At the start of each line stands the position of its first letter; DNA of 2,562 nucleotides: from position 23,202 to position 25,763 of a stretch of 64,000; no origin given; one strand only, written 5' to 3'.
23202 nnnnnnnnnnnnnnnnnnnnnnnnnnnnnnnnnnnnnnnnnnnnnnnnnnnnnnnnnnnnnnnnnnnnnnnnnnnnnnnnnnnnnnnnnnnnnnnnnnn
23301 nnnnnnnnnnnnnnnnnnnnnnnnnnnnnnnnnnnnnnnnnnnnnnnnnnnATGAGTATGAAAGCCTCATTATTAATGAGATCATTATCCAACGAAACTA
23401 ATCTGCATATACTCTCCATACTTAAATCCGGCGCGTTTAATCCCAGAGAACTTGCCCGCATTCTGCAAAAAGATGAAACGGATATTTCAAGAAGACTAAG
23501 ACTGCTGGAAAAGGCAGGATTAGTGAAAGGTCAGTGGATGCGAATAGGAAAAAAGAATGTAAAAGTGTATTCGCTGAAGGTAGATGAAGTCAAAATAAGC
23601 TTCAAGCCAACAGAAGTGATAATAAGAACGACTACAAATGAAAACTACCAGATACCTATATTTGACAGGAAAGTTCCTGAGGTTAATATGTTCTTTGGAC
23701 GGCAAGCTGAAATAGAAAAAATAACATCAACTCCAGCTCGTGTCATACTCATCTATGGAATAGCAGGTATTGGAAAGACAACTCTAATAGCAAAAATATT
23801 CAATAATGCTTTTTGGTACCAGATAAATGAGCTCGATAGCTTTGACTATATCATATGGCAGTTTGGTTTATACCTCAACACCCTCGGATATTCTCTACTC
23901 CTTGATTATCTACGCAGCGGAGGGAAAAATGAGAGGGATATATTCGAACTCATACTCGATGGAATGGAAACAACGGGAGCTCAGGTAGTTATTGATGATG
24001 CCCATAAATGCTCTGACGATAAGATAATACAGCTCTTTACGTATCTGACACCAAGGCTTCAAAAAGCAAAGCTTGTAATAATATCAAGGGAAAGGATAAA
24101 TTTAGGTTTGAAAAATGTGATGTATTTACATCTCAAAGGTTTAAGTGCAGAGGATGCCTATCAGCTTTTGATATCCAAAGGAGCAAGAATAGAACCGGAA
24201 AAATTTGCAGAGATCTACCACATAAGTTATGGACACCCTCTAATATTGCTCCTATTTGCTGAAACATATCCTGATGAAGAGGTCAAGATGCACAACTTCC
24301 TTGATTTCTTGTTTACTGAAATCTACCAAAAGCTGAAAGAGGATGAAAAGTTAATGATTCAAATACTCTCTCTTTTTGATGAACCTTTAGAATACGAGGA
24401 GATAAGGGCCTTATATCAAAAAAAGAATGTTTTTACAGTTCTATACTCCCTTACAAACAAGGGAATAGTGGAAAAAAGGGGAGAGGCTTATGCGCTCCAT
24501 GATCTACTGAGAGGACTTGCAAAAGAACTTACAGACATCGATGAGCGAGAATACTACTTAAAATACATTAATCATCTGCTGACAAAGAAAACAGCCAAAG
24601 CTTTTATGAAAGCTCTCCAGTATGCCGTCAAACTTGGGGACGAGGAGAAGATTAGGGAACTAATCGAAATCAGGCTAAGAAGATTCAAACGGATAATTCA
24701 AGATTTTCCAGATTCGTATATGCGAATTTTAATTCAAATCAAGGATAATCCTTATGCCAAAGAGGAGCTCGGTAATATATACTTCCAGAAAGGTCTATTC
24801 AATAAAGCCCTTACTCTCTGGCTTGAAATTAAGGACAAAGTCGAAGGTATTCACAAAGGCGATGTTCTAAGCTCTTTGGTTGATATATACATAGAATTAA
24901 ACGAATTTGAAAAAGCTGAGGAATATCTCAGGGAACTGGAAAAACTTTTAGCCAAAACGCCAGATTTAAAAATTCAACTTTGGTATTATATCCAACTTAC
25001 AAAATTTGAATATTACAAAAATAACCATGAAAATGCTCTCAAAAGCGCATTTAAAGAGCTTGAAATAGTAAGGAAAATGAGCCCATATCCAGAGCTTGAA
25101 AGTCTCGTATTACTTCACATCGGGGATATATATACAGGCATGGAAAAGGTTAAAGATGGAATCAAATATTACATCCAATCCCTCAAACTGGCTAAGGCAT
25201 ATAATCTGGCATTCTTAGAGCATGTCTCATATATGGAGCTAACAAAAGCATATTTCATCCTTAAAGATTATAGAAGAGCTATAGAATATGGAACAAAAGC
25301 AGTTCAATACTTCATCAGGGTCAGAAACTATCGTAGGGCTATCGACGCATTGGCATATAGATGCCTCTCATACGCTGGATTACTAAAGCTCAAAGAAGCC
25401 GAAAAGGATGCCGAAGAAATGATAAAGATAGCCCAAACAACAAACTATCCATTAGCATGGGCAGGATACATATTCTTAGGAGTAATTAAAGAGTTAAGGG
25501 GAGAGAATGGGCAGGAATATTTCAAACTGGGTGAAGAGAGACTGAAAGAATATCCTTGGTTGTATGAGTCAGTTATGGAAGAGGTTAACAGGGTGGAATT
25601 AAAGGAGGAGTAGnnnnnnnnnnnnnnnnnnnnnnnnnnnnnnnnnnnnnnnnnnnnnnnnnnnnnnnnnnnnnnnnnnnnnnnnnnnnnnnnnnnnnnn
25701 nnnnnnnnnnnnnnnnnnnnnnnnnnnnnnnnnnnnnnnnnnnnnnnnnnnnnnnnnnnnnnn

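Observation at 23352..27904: Tandem paralogous wHTH / NB-ARC-like STAND NTPase / TPR proteins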

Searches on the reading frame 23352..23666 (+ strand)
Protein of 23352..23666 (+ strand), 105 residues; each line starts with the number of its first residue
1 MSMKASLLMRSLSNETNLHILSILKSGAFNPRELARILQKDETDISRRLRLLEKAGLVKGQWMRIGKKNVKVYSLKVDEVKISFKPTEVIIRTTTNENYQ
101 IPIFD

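Call 59: predict_structure(protein=window:23352-23666:+)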
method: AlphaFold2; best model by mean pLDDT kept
length: 105 residues; sequences in the alignment: 1
mean_pLDDT: 64.9   pTM: 0.50
mean pLDDT of the five models: 64.9, 63.2, 58.5, 57.7, 44.7
residues with pLDDT >= 90: 0; 70-90: 37; 50-70: 55; < 50: 13
segments of 3 or more residues with pLDDT < 50: 1-11
pLDDT, mean of each block of 10 residues (from residue 1): 42 58 60 62 65 75 80 73 70 68 58
secondary structure, 60 per line:
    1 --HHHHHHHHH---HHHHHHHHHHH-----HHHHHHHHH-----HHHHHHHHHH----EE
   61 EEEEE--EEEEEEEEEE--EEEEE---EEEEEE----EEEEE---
elements in order: H3-11 H15-25 H31-39 H45-54 E59-65 E68-77 E80-84 E88-93 E98-102

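Call 62: fold_search(model_id=the predicted structure, library=pdb)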
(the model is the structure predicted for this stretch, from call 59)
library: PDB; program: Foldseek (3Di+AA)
matches with E <= 10: 551; with E <= 0.001: 0
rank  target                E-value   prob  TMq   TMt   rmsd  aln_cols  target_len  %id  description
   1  7ena_q                9.3e-02  0.69  0.33  0.09   7.1        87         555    6  TFIID-based PIC-Mediator holo-complex in pre-assembled state (pre-hPIC-MED) (released 2021-05-26)
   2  7enc_q                1.3e-01  0.63  0.33  0.09   7.1        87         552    6  TFIID-based PIC-Mediator holo-complex in fully-assembled state (hPIC-MED) (released 2021-05-26)
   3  7emf_Q                1.4e-01  0.38  0.25  0.08   7.7        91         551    8  Human Mediator (deletion of MED1-IDR) in a Tail-extended conformation (released 2021-05-05)
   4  3q1c                  1.5e-01  0.60  0.37  0.14   8.6        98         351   15  Structure of EspG Protein (released 2011-02-23)
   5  2p4w_B                1.6e-01  0.80  0.45  0.27  13.2       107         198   26  Crystal structure of heat shock regulator from Pyrococcus furiosus (released 2007-03-27)
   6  2w7q_B                1.8e-01  0.51  0.34  0.22   7.0        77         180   16  Structure of Pseudomonas aeruginosa LolA (released 2009-12-29)
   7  3pqj_A                3.4e-01  0.77  0.40  0.42   5.4        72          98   25  Crystal Structure of the transcriptional repressor BigR from Xylella fastidiosa (released 2011-06-01)
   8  8trh_Q                3.4e-01  0.35  0.31  0.09   7.3        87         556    6  The IDRc bound human core Mediator complex (released 2024-10-09)
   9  8kdb_A                4.1e-01  0.33  0.35  0.03  11.2        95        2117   20  Cryo-EM structure of the human parainfluenza virus hPIV3 L-P polymerase in dimeric form (released 2024-04-24)
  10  2p4w_A                4.4e-01  0.57  0.45  0.27  12.0       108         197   26  Crystal structure of heat shock regulator from Pyrococcus furiosus (released 2007-03-27)
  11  8tqw_Q                5.2e-01  0.21  0.29  0.08   7.9        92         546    8  Structure of human transcriptional Mediator complex (released 2024-10-09)
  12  4oqd_A                5.5e-01  0.10  0.17  0.09  14.0        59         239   19  Crystal structure of the tylM1 N,N-dimethyltransferase in complex with SAH and TDP-Qui3NMe2 (released 2014-02-26)
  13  1mk7_B                6.6e-01  0.09  0.18  0.11  13.0        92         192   10  CRYSTAL STRUCTURE OF AN INTEGRIN BETA3-TALIN CHIMERA (released 2003-01-28)
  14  4oqd_B                6.6e-01  0.08  0.17  0.09  13.9        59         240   19  Crystal structure of the tylM1 N,N-dimethyltransferase in complex with SAH and TDP-Qui3NMe2 (released 2014-02-26)
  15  3ivf                  7.0e-01  0.07  0.18  0.07  14.8       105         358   10  Crystal structure of the talin head FERM domain (released 2010-08-18)
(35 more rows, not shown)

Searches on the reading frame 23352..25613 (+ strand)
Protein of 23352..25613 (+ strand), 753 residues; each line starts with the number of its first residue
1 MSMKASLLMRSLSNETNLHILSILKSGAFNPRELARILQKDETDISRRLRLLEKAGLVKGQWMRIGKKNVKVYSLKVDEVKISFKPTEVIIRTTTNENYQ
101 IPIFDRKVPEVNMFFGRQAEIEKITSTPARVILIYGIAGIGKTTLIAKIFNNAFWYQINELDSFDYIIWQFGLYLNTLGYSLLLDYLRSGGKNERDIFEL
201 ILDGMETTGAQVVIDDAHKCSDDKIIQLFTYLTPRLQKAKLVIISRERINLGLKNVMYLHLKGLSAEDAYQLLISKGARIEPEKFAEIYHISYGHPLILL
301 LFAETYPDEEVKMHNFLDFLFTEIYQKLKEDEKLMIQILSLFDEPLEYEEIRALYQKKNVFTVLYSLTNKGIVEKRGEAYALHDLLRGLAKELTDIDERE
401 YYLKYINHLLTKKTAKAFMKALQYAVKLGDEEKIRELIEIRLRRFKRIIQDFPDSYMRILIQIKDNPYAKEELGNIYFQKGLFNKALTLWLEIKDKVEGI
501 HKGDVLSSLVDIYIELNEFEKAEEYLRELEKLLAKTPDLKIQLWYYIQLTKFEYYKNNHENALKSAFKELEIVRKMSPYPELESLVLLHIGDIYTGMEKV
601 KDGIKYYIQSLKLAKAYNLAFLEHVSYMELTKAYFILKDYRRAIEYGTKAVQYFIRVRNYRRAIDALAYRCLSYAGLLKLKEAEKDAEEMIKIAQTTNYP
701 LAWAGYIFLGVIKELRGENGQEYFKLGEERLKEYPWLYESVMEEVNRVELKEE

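Call 3: search_protein_families(library=pfam, proteins=[window:23352-25613:+], max_evalue=1)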
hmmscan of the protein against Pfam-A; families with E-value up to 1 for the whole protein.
window:23352-25613:+ (753 aa): 49 families (the best 25 are shown)
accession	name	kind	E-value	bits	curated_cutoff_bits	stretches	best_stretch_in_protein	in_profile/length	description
PF13424.12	TPR_12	-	1e-09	38.8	30.1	2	586-652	5-73/77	Tetratricopeptide repeat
PF07719.23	TPR_2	-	1.3e-07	31.6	27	0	633-653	10-30/34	Tetratricopeptide repeat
PF00931.28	NB-ARC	-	2.3e-06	27.5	23.5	1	129-305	18-204/248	NB-ARC domain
PF13181.12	TPR_8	-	2.3e-05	24.7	25.7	2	508-529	6-27/34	Tetratricopeptide repeat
PF12840.13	HTH_20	-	2.5e-05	24.6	27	1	12-60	1-50/51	Helix-turn-helix domain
PF05729.18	NACHT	-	3.3e-05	24.2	26.7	1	130-273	1-160/167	NACHT domain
PF01022.26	HTH_5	-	3.8e-05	23.9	22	1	15-59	2-46/47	Bacterial regulatory protein, arsR family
PF25201.1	nSTAND6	-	5.2e-05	23.8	27.7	1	115-153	2-42/148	Novel STAND NTPase 6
PF01978.25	TrmB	-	5.7e-05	23.3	25.6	1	22-63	16-57/68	Sugar-specific transcriptional regulator TrmB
PF13401.12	AAA_22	-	5.8e-05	23.8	27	1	129-226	5-101/130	AAA domain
PF13191.12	AAA_16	-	8.4e-05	23.6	32.6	1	114-152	2-47/167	AAA ATPase domain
PF13374.12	TPR_10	-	0.00022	21.6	27.5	0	506-528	5-27/42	Tetratricopeptide repeat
PF10602.15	RPN7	-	0.00029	21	29.6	1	469-541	38-111/174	26S proteasome subunit RPN7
PF14559.12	TPR_19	-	0.00031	21.4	25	1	504-537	26-59/68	Tetratricopeptide repeat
PF13791.11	Sigma_reg_C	-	0.00038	21.1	25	1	333-426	7-98/157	Sigma factor regulator C-terminal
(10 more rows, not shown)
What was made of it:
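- Closest known: APAF1 / NB-ARC. Same: Pfam NB-ARC scores above threshold for both proteins (call 3).
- Pfam NB-ARC, HTH_5 and TPR_12 score above their gathering thresholds (call 3).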

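Call 4: search_protein_families(library=ncbifam, proteins=[window:23352-25613:+], max_evalue=1)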
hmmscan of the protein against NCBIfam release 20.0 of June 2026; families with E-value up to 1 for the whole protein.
window:23352-25613:+ (753 aa): 26 families (the best 25 are shown)
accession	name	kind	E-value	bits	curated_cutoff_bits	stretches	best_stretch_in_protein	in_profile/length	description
NF033788.1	HTH_metalloreg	subfamily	1.2e-08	34.7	55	1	8-61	4-58/77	metalloregulator ArsR/SmtB family transcription factor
TIGR01884.1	cas_HTH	subfamily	1.6e-06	27.7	60.2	1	14-60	141-188/202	CRISPR-associated CARF protein Csa3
NF008757.0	PRK11788.1-5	equivalog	2.1e-06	27.2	363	1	463-564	103-201/388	lipopolysaccharide assembly protein LapB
NF003420.0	PRK04841.1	equivalog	8.2e-06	24.1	537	1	127-255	30-169/903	HTH-type transcriptional regulator MalT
NF033789.1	repress_SdpR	subfamily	0.00013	21.8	100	1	9-76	2-65/79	autorepressor SdpR family transcription factor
TIGR00064.1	ftsY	equivalog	0.002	17.4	260.7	1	122-151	72-101/279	signal recognition particle-docking protein FtsY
TIGR02917.1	PEP_TPR_lipo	equivalog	0.002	16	312.2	1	458-543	320-403/899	XrtA/PEP-CTERM system TPR-repeat protein PrsT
TIGR03939.1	PGA_TPR_OMP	equivalog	0.0021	16.4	366.65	2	384-506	121-241/800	poly-beta-1,6 N-acetyl-D-glucosamine export porin PgaA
NF007528.0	PRK10141.1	subfamily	0.0067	16.3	97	1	4-59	5-61/117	metalloregulator ArsR/SmtB family transcription factor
NF053755.1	MsvR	equivalog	0.0074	16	220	1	11-79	9-76/236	transcriptional factor MsvR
NF053660.1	ORF80_fam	equivalog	0.0089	15.9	95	1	20-78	7-66/70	ORF80 family leucine zipper DNA-binding protein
TIGR00756.2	PPR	repeat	0.01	15.9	20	0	507-530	4-27/35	pentatricopeptide repeat protein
TIGR00959.1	ffh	equivalog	0.012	14.5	473.2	1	111-152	82-122/428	signal recognition particle protein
NF053606.1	Sta1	subfamily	0.018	15.1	80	1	15-77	20-83/100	Sta1 family transcriptional regulator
TIGR03689.1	pup_AAA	equivalog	0.022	13.5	504.75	1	123-199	210-279/512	proteasome ATPase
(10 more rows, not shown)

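Call 5: search_protein_families(library=padloc, proteins=[window:23352-25613:+], max_evalue=1)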
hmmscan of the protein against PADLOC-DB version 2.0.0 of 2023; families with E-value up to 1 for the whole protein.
window:23352-25613:+ (753 aa): 11 families
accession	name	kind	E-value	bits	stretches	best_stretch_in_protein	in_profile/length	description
PDLC01438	Csa3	-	2.5e-09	35.6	1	6-87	139-213/305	"CAS-I,CAS-II,CAS-III,CAS-IV,CAS-V,CAS-VI; associated_signaling"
PDLC01268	CasR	-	2.4e-07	28.9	1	15-66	124-169/179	"CAS-I,CAS-II,CAS-III,CAS-IV,CAS-V,CAS-VI; associated_signaling"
PDLC01434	CasR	-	6.1e-06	24.2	1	15-60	128-173/191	"CAS-I,CAS-II,CAS-III,CAS-IV,CAS-V,CAS-VI; associated_signaling"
PDLC01848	CARF3--CARF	-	6.4e-06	24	1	4-61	127-182/197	-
PDLC01720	Csa3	-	6.9e-06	24.6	1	3-80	13-93/118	Csa3_1_CAS-I-II-III-IV-V-VI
PDLC01879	CARF3--CARF_TM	-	7.5e-06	23.7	1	14-75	155-209/222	-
PDLC01044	Csa3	-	1.3e-05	23.2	1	5-58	126-179/194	Type I-A associated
PDLC01857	CARF3--CARF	-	6.4e-05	20.7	1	14-65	130-180/201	-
PDLC01169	TPR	-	8.8e-05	20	1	449-618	57-222/252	TPR repeats containing protein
PDLC01850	CARF3--CARF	-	0.0041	15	1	6-59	137-190/209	-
PDLC02195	IetA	-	0.0065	13.8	1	93-149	97-157/395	-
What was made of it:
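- The PADLOC hits are to the wHTH of Csa3/CasR and one generic TPR model, plus one very weak IetA match for A (E 0.0065) (call 5).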
